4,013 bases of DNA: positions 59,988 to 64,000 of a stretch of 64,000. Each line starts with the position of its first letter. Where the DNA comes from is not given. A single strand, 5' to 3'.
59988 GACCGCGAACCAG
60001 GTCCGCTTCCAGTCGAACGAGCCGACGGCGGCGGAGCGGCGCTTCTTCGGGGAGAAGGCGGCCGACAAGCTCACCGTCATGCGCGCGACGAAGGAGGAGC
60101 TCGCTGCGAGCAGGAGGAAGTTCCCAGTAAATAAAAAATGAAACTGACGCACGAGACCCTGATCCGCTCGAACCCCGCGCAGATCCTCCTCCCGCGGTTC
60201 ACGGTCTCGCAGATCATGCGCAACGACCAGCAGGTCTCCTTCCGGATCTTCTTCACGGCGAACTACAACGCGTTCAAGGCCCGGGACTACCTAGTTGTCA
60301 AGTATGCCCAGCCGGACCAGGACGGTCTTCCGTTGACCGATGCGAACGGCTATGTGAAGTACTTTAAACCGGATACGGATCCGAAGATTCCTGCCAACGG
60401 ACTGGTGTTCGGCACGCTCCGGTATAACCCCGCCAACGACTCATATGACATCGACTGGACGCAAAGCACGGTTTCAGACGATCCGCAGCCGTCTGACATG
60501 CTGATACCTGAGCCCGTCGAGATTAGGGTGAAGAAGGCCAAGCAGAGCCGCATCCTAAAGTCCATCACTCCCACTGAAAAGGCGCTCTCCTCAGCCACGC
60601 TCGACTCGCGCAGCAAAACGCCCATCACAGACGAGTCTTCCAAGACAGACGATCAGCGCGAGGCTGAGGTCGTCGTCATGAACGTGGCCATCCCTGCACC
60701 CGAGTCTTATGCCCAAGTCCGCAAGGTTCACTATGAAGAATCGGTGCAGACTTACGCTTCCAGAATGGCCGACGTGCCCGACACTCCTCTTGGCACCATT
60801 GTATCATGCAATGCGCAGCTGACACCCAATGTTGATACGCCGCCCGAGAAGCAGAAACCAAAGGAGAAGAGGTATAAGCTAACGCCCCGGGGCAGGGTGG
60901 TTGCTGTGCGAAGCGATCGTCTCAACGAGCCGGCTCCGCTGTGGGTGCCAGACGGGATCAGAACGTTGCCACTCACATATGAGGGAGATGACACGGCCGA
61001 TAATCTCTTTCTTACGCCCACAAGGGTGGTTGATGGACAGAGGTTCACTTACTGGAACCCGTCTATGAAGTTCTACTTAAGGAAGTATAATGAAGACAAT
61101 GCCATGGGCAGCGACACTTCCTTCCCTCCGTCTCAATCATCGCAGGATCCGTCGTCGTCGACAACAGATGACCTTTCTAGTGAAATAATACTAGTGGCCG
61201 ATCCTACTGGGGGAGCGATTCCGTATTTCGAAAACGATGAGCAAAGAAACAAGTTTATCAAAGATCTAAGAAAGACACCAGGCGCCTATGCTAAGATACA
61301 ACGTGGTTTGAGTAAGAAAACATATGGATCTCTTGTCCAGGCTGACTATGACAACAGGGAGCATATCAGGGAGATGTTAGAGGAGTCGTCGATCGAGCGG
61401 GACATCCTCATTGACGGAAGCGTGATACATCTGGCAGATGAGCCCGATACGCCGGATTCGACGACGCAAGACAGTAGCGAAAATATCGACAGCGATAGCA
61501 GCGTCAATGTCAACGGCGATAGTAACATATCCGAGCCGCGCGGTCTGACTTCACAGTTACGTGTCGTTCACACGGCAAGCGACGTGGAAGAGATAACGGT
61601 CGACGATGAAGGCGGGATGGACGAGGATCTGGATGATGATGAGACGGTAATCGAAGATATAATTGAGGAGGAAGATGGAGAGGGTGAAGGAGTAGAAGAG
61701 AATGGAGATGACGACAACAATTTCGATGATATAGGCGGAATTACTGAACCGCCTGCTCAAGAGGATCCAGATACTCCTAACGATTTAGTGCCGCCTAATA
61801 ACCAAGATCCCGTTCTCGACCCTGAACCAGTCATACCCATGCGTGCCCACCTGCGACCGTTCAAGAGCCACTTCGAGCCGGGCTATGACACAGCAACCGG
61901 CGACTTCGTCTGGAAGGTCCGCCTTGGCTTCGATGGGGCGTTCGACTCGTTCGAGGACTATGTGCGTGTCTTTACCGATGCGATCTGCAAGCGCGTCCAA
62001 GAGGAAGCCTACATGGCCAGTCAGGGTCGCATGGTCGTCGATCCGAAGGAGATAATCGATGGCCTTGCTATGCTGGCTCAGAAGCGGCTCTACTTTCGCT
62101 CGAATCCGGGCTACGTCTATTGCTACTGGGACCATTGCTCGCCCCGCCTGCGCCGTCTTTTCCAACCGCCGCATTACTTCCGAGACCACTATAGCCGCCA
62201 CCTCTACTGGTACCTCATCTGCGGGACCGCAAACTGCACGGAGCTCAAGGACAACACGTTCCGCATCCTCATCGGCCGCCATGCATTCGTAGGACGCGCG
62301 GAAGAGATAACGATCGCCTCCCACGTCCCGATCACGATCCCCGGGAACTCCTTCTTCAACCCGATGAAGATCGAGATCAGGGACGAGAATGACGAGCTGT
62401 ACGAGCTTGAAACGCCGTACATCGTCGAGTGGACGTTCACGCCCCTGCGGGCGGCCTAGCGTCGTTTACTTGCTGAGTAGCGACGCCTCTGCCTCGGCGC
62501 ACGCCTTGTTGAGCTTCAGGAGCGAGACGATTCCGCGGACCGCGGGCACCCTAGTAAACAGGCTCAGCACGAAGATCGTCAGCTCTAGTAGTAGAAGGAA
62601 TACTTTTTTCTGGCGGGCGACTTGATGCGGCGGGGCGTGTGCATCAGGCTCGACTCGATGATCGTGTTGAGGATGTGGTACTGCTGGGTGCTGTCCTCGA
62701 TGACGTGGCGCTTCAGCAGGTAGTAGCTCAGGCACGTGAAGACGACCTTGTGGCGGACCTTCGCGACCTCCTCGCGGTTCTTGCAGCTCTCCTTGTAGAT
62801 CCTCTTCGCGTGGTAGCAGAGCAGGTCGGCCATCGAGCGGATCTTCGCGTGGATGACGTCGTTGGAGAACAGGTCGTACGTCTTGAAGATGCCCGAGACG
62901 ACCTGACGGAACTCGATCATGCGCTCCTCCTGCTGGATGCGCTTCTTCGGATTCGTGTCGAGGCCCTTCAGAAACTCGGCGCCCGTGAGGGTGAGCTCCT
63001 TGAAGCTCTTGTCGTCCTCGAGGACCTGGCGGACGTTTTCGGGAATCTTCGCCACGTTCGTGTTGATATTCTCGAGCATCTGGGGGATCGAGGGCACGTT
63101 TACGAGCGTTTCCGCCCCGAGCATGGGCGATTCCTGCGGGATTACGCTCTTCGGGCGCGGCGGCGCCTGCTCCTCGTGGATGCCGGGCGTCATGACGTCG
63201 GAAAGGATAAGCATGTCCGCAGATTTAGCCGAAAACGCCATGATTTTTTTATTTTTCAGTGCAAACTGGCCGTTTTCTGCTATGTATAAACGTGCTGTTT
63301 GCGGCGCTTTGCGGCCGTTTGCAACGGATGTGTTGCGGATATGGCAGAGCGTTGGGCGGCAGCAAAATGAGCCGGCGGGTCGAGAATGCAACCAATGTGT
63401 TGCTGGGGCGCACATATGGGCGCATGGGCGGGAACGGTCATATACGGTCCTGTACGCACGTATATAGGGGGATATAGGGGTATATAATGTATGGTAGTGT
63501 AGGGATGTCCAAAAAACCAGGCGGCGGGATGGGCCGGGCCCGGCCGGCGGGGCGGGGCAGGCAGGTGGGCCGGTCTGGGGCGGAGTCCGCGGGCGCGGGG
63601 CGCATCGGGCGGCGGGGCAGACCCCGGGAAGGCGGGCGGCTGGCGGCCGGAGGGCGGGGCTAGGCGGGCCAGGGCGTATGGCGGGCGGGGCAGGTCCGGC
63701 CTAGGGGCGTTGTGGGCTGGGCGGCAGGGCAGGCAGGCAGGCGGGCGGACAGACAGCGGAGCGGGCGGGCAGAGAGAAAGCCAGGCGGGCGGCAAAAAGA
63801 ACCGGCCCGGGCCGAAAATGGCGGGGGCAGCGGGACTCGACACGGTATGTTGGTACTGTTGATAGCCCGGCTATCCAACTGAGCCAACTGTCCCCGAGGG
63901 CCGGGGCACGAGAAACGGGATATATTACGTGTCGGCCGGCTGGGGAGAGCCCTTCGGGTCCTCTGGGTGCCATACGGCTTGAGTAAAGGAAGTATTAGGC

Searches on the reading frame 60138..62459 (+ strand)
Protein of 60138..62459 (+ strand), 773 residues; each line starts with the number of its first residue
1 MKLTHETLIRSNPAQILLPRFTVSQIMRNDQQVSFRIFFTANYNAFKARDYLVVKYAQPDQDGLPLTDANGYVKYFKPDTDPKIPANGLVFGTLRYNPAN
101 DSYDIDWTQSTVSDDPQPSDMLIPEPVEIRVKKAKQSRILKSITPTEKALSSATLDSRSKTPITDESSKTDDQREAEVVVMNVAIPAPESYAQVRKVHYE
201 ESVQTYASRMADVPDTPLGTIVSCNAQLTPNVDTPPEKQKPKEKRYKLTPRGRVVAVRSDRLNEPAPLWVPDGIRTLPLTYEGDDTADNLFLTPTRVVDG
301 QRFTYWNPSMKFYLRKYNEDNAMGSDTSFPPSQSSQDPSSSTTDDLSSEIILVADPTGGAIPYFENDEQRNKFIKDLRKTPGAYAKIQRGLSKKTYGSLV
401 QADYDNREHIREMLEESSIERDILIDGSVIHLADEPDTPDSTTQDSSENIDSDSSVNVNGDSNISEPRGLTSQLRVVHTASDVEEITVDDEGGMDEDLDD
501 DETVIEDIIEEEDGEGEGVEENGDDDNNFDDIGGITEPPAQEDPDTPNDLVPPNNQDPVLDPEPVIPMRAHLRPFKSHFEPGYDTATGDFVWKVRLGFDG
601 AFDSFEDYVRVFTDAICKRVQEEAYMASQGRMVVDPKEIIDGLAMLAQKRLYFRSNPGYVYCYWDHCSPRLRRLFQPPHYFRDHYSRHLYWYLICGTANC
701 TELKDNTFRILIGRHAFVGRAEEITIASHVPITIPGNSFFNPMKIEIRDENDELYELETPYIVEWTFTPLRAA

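Call 7: search_protein_families(library=pfam, proteins=[window:60138-62459:+], max_evalue=0.01)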
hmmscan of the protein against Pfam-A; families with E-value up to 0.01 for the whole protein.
window:60138-62459:+ (773 aa): 0 families

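Call 33: search_solved_structures(query=window:60138-62459:+, max_evalue=1)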
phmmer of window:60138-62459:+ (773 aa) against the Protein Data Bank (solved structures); distinct sequences matched with E-value up to 1: 1.
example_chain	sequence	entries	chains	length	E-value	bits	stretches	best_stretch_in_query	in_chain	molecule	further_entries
7qrw_A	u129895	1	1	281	0.79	11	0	347-407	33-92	Isoform 4 of Tripartite motif-containing protein 3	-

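Call 34: find_homologous_proteins(query=window:60138-62459:+, max_evalue=0.001)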
Query window:60138-62459:+ (773 aa): 26 proteins with E <= 0.001 among 8000 candidates.
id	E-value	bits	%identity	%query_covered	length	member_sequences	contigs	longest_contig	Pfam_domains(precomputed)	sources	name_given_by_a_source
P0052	0.0e+0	1782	100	100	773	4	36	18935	-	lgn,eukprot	eukprot:XP_001707478.1 Hypothetical protein GL50803_25075 [Giardia lamblia ATCC 50803]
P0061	0.0e+0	1611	88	100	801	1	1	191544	-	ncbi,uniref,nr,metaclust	ncbi:Hypothetical protein GLP15_2189 [Giardia lamblia P15]|uniref:Uncharacterized protein n=1 Tax=Gi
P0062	0.0e+0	1604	88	100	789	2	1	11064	-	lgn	-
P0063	0.0e+0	1589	91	100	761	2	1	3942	-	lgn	-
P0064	0.0e+0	1138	64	100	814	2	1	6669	-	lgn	-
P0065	2.7e-196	672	45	100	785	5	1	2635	-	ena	-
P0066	1.7e-192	660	46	100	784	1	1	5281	-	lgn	-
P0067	1.0e-185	637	74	31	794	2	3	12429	-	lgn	-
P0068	6.6e-180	618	78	27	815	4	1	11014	-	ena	-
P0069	9.3e-176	604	80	27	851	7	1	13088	-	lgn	-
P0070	6.6e-173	595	76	26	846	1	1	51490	-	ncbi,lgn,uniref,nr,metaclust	ncbi:Hypothetical protein DHA2_150967 [Giardia duodenalis]|uniref:Uncharacterized protein n=1 Tax=Gi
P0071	1.6e-171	590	73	29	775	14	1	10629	-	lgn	-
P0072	6.5e-145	502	44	28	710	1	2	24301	-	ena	-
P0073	1.7e-144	501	65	28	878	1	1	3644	-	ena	-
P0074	2.8e-144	500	59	33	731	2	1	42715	-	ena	-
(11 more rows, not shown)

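Call 35: find_encoding_contigs(protein=P0061, flank=10000, max_places=2)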
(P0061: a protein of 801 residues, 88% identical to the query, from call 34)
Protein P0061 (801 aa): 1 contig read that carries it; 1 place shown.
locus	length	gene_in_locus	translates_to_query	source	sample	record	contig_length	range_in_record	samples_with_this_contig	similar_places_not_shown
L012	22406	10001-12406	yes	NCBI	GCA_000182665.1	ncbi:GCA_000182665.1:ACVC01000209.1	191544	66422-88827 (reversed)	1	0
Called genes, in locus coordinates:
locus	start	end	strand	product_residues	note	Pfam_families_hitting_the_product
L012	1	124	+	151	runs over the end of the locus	-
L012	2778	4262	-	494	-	-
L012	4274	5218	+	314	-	PF04665:Pox_A32 (weak), PF19993:DO-GTPase2 (weak)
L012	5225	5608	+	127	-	-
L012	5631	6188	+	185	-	-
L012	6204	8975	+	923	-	-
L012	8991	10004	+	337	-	-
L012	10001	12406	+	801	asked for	-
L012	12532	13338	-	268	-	-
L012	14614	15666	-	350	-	PF04326:SLFN_AlbA_2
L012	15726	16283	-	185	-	PF01712:dNK, PF16575:CLP1_P (weak)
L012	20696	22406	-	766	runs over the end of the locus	-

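Call 36: find_encoding_contigs(protein=P0070, flank=10000, max_places=2)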
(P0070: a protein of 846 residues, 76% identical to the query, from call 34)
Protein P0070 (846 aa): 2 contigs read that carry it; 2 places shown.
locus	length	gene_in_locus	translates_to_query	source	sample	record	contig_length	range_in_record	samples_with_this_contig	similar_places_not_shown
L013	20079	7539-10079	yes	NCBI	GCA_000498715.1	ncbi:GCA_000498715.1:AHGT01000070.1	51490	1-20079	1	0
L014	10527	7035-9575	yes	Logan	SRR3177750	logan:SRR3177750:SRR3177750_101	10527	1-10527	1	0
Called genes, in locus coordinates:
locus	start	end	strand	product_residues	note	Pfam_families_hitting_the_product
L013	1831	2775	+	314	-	PF04665:Pox_A32 (faint)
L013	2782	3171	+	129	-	-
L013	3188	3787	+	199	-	-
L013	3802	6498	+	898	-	-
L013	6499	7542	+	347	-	-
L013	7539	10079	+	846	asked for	-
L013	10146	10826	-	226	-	-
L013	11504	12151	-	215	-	PF13920:zf-C3HC4_3, PF13639:zf-RING_2 (weak)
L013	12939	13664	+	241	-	-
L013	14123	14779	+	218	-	-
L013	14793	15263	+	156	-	-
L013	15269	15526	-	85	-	-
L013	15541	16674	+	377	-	PF01712:dNK, PF13671:AAA_33 (faint)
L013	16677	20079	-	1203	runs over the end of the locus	PF03175:DNA_pol_B_2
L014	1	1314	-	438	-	?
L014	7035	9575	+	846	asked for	-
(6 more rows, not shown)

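Call 37: find_encoding_contigs(protein=P0074, flank=10000, max_places=2)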
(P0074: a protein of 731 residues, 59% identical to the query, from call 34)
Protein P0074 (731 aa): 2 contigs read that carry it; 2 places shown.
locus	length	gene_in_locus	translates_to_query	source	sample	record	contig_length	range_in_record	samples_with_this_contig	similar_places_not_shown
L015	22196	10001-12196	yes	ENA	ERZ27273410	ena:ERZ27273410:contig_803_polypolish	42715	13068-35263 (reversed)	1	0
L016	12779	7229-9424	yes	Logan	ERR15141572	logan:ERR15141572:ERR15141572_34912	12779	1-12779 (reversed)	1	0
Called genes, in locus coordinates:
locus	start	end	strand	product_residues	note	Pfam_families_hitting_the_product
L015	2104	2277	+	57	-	-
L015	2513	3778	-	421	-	-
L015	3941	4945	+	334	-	PF04665:Pox_A32 (faint)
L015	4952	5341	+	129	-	-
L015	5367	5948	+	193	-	-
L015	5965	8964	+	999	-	-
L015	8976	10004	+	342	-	-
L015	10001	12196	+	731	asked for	-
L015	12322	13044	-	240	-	-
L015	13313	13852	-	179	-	-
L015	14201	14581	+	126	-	-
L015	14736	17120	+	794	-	-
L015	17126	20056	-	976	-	-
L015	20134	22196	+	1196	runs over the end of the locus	PF03175:DNA_pol_B_2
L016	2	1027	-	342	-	?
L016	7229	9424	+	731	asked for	-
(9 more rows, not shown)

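Call 48: find_homologous_proteins(query=L015:20134-22194:+, max_evalue=0.001)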
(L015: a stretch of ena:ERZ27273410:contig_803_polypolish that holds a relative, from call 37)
Query L015:20134-22194:+ (687 aa): 12 proteins with E <= 0.001 among 8000 candidates.
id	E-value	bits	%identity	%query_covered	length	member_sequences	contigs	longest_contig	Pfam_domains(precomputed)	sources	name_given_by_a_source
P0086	0.0e+0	1605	100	100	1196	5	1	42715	PF03175.19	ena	-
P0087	0.0e+0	1392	84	100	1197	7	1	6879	PF03175.19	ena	-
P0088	0.0e+0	1204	72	100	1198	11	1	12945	PF03175.19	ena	-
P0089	0.0e+0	1192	71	100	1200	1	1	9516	PF03175.19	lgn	-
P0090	0.0e+0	1189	71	99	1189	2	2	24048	PF03175.19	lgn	-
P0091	0.0e+0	1141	70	98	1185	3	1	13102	PF03175.19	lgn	-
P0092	0.0e+0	1139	68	100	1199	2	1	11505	PF03175.19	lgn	-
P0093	0.0e+0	1109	67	100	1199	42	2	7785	PF03175.19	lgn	-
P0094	1.2e-273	928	58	99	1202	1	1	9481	PF03175.19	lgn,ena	-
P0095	9.8e-233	792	67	73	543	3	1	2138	-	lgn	-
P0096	1.4e-178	614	46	97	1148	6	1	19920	PF03175.19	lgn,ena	-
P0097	1.4e-159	551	74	45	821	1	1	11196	PF03175.19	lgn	-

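Call 49: find_encoding_contigs(protein=P0086, flank=10000, max_places=2)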
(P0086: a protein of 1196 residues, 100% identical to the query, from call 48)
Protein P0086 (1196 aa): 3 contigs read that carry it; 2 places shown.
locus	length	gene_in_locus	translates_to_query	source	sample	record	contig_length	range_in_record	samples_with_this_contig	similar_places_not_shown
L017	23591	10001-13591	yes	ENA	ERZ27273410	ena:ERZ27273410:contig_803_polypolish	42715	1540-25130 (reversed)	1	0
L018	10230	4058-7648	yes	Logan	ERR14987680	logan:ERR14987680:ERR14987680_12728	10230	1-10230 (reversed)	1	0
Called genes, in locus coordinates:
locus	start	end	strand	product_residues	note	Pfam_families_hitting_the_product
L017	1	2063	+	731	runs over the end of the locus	-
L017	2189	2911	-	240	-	-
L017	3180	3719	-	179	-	-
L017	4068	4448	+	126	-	-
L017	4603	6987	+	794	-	-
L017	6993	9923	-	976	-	-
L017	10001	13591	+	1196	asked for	PF03175:DNA_pol_B_2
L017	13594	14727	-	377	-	PF01712:dNK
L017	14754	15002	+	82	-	-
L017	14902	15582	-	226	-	-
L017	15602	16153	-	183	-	-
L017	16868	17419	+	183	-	-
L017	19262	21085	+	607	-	-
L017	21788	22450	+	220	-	-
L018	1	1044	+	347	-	?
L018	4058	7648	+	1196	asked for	PF03175:DNA_pol_B_2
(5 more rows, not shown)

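Call 50: find_encoding_contigs(protein=P0090, flank=10000, max_places=2)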
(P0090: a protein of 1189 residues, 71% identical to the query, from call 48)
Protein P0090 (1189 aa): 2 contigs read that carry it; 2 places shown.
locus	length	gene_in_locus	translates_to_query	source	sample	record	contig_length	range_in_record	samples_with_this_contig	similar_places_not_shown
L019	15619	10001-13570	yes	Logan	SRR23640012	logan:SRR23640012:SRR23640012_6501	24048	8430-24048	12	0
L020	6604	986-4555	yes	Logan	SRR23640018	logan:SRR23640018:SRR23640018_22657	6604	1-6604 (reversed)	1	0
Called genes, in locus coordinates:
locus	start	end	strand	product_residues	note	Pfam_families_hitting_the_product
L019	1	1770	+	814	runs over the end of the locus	-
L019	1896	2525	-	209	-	-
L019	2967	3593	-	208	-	PF13639:zf-RING_2 (weak), PF13920:zf-C3HC4_3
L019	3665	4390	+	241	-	-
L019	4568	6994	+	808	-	-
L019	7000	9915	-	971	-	PF19220:Rod_CreS (faint), PF24161:CCDC39 (faint)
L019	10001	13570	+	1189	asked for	PF03175:DNA_pol_B_2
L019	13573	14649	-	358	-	PF01712:dNK, PF13671:AAA_33 (faint)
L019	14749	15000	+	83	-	-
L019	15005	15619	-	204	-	?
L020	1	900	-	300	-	?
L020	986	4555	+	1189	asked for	PF03175:DNA_pol_B_2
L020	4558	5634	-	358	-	PF01712:dNK, PF13671:AAA_33 (faint)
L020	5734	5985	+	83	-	-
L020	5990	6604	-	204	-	?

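Call 57: find_encoding_contigs(protein=P0088, flank=10000, max_places=4)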
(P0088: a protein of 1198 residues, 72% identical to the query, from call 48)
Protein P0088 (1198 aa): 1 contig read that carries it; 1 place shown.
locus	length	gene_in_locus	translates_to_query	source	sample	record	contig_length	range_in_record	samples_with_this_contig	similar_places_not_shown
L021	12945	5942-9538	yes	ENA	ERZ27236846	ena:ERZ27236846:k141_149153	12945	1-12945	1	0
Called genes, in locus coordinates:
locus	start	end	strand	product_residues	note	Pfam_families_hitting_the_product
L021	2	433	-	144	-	?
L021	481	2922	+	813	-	-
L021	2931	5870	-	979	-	-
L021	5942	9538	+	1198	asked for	PF03175:DNA_pol_B_2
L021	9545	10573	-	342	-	PF01712:dNK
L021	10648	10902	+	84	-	-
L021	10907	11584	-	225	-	-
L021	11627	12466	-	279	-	-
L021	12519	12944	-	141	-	?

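Call 59: find_encoding_contigs(protein=P0072, flank=10000, max_places=2)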
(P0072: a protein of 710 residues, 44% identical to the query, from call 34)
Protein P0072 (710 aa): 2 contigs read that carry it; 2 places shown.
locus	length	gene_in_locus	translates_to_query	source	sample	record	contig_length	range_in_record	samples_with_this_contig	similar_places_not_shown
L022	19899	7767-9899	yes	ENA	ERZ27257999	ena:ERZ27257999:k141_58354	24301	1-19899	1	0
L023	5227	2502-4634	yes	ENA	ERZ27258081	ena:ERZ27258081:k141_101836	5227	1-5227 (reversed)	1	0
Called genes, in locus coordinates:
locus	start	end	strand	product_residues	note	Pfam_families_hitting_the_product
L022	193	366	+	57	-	-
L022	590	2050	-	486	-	-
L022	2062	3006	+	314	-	PF04665:Pox_A32 (faint), PF19993:DO-GTPase2 (faint)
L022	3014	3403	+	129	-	-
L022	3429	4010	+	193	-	-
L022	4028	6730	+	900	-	-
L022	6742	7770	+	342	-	-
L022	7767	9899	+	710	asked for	-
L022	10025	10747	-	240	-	-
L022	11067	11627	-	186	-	PF13920:zf-C3HC4_3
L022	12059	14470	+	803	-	-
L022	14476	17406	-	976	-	PF23991:DUF7310 (faint)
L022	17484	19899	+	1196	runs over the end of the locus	PF03175:DNA_pol_B_2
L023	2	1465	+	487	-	?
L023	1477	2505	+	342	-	-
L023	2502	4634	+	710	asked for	-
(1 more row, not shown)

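Call 80: search_protein_families(library=pfam, proteins=[L017:16868-17419:+, L017:19262-21085:+, L017:21788-22450:+, L017:13594-14727:-, L017:14902-15582:-, L017:15602-16153:-, L007:12102-12590:+, L007:12601-13128:-], max_evalue=0.01)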
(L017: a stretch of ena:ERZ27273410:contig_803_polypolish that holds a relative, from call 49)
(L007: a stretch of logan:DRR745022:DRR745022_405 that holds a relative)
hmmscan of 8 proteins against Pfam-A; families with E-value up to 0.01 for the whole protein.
L017:16868-17419:+ (183 aa): 0 families

L017:19262-21085:+ (607 aa): 0 families

L017:21788-22450:+ (220 aa): 0 families

L017:13594-14727:- (377 aa): 7 families
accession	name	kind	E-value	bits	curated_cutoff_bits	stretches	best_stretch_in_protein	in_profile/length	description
PF01712.25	dNK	-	2.1e-14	54.2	27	1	83-263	1-169/203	Deoxynucleoside kinase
PF13671.12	AAA_33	-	0.00013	22.7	27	0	82-105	1-24/143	AAA domain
PF13238.12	AAA_18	-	0.0005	21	29.4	1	83-125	1-39/128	AAA domain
PF02223.23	Thymidylate_kin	-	0.00096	19.3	27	1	85-241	1-143/185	Thymidylate kinase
PF13521.12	AAA_28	-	0.003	18.2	27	1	83-190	2-96/164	AAA domain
PF13401.12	AAA_22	-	0.0043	17.8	27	1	80-104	5-29/130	AAA domain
PF03029.23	ATP_bind_1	-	0.0061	16.8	27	0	86-114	2-30/240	Conserved hypothetical ATP binding protein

L017:14902-15582:- (226 aa): 0 families

L017:15602-16153:- (183 aa): 0 families

L007:12102-12590:+ (162 aa): 0 families

L007:12601-13128:- (175 aa): 0 families

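Call 97: predict_structure(alignment_id=A7)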
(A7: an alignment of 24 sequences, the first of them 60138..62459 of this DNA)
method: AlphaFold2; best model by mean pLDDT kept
length: 773 residues; sequences in the alignment: 24
mean_pLDDT: 40.9   pTM: 0.27
mean pLDDT of the five models: 40.9, 39.8, 37.7, 36.5, 35.2
residues with pLDDT >= 90: 0; 70-90: 55; 50-70: 162; < 50: 556
segments of 3 or more residues with pLDDT < 50: 1-47, 62-65, 114-134, 183-186, 212-360, 392-569, 598-607, 638-773
pLDDT, mean of each block of 10 residues (from residue 1): 23 24 28 28 43 56 58 68 66 76 73 44 32 50 58 59 60 66 49 63 58 39 26 35 36 38 36 33 29 26 30 38 30 28 32 42 69 75 59 41 35 38 27 28 29 28 27 26 27 30 32 34 31 32 32 33 36 60 74 56 47 56 54 52 39 27 27 28 30 34 35 34 29 29 33 33 29 29
secondary structure, 60 per line:
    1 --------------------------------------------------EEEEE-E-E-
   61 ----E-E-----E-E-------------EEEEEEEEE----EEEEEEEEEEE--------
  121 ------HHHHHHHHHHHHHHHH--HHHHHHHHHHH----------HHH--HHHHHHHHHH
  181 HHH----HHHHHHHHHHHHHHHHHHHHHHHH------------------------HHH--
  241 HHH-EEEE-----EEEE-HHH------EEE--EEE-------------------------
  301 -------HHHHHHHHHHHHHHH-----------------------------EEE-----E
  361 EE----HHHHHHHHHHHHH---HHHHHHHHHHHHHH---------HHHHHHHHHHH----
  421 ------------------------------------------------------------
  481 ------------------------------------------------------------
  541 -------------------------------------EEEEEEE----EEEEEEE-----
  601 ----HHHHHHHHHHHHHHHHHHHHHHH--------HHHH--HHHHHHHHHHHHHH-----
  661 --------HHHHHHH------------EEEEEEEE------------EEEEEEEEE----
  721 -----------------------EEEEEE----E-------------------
elements in order (helices of 4 or more, strands of 3 or more residues): E51-55 E89-97 E102-112 H127-142 H145-155 H171-183 H188-211 E245-248 E254-257 E268-270 E273-275 H308-322 E352-354 E360-362 H367-379 H383-396 H406-416 E578-584 E589-595 H605-627 H636-639 H642-655 H669-675 E688-695 E708-716 E744-749

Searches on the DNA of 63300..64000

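Call 79: search_rna_families(source=window, start=63300, end=64000, threshold=evalue, max_evalue=1)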
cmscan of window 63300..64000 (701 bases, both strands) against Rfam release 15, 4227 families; matches with E-value up to 1: 0.
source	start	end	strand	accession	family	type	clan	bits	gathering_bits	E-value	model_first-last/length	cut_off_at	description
